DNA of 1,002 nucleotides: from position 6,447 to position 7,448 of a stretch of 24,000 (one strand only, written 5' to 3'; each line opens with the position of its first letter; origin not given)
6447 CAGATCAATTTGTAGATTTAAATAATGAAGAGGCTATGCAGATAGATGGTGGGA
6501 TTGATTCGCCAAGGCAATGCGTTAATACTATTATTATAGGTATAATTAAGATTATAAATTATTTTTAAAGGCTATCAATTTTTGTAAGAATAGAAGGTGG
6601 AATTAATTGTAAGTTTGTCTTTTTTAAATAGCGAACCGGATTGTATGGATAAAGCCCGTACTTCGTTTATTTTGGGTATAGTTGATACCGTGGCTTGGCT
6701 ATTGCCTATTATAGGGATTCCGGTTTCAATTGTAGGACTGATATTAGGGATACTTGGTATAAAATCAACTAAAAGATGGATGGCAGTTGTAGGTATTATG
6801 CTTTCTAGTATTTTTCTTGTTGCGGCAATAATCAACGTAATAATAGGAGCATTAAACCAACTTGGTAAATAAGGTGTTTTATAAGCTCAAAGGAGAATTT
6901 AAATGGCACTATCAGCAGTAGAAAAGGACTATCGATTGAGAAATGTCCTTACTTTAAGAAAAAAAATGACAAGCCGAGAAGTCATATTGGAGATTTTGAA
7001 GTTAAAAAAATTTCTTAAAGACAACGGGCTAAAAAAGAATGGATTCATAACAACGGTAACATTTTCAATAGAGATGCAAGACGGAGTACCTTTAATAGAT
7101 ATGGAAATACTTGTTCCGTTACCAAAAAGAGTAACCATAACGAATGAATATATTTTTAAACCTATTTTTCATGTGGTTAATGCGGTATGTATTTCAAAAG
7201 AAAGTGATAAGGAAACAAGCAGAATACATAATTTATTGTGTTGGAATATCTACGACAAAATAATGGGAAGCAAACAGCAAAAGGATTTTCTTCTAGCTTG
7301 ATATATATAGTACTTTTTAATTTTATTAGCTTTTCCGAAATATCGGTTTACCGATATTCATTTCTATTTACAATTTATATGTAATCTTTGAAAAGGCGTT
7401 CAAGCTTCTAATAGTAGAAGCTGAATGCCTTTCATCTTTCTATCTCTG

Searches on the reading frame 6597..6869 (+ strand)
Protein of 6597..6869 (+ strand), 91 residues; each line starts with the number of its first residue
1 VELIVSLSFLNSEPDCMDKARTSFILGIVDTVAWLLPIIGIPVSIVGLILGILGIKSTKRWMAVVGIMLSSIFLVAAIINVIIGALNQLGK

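Call 3: search_protein_families(library=pfam, proteins=[window:6597-6869:+], max_evalue=1)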
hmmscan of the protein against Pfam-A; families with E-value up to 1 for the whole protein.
window:6597-6869:+ (91 aa): 7 families
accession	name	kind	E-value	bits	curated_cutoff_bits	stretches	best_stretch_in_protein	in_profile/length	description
PF13828.11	DUF4190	-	0.003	17.7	35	1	22-79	4-61/62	Domain of unknown function (DUF4190)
PF07291.16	MauE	-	0.027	15.2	27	1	27-82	42-92/128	Methylamine utilisation protein MauE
PF06687.17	SUR7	-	0.031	14.4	29.6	1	29-82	105-158/201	SUR7/PalI family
PF00335.26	Tetraspanin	-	0.077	13.1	32.1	1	29-86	43-99/225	Tetraspanin family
PF18421.7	Peptidase_M23_N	-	0.11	12.9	25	1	54-71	31-49/73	Peptidase family M23 N-terminal domain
PF22865.1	MgtS-like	-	0.13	12.6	27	1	61-76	8-23/31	Small protein MgtS-like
PF04144.18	SCAMP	-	0.17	12.6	27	1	23-83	100-161/172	SCAMP family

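Call 81: search_protein_families(library=ncbifam, proteins=[window:6597-6869:+], max_evalue=0.01)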
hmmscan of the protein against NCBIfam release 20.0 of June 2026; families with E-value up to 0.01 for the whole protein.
window:6597-6869:+ (91 aa): 1 family
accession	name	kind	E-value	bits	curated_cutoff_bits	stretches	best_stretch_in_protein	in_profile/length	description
NF047644.1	TsoY_fam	subfamily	0.001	18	150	1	32-83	173-222/378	TsoY family (seleno)protein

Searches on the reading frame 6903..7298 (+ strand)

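Call 3: search_protein_families(library=pfam, proteins=[window:6903-7298:+], max_evalue=1)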
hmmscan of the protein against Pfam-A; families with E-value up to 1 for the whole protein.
window:6903-7298:+ (132 aa): 1 family
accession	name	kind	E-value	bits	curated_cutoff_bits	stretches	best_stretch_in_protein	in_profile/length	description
PF02206.23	WSN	-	0.068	13.5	21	0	18-36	26-44/66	Domain of unknown function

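Call 4: search_protein_families(library=ncbifam, proteins=[window:6903-7298:+], max_evalue=1)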
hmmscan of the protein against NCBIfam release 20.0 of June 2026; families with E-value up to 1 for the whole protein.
window:6903-7298:+ (132 aa): 0 families
